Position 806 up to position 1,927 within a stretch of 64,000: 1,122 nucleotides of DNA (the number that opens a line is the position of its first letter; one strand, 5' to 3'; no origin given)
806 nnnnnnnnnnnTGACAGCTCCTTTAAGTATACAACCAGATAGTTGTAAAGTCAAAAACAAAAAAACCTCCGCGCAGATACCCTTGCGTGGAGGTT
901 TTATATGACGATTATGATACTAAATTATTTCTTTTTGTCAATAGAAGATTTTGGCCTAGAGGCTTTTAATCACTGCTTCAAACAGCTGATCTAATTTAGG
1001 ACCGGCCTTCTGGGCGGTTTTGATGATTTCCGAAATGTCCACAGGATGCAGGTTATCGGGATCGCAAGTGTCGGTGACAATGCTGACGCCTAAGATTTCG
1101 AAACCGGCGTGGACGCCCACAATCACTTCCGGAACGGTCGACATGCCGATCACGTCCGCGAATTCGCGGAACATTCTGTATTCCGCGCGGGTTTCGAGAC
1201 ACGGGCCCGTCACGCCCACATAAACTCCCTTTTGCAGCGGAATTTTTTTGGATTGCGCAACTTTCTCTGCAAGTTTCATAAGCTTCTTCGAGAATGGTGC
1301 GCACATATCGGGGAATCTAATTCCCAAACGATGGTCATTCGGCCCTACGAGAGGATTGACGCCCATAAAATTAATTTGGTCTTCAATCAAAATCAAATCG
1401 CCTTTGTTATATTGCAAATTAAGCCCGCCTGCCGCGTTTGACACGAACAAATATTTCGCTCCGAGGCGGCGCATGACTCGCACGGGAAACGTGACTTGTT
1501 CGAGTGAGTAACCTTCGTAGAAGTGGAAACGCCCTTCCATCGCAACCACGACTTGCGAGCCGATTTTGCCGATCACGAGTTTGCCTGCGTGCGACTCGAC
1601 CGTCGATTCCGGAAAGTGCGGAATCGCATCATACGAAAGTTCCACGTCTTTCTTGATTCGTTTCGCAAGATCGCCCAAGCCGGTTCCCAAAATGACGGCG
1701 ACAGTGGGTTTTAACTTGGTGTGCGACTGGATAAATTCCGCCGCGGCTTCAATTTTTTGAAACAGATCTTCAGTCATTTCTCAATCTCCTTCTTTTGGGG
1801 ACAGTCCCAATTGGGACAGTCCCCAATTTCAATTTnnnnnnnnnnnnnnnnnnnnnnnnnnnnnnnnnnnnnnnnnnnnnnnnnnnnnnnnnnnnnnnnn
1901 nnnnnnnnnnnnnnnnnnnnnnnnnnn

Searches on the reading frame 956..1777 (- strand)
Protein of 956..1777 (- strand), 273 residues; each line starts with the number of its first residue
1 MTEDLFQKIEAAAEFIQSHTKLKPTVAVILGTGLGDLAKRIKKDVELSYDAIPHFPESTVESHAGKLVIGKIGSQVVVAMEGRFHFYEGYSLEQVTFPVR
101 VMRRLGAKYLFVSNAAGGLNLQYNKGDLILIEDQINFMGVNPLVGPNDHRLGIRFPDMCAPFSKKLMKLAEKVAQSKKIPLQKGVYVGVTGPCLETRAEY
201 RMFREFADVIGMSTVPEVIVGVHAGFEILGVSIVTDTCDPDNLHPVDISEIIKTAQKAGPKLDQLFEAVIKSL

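Call 68: find_encoding_contigs(protein=window:956-1777:-, flank=10000, max_places=4)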
Protein window:956-1777:- (273 aa): 1 contig read that carries it; 1 place shown.
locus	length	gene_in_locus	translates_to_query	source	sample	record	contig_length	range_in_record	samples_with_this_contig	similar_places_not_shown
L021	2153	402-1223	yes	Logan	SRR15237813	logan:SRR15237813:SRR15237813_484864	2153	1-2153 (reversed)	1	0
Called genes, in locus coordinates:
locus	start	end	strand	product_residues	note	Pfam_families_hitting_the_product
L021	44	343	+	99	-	PF02325:CCB3_YggT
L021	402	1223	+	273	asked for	PF01048:PNP_UDP_1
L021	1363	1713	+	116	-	PF05973:Gp49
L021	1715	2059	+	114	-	PF13744:HTH_37, PF01381:HTH_3, PF12844:HTH_19 (faint), PF13560:HTH_31 (weak)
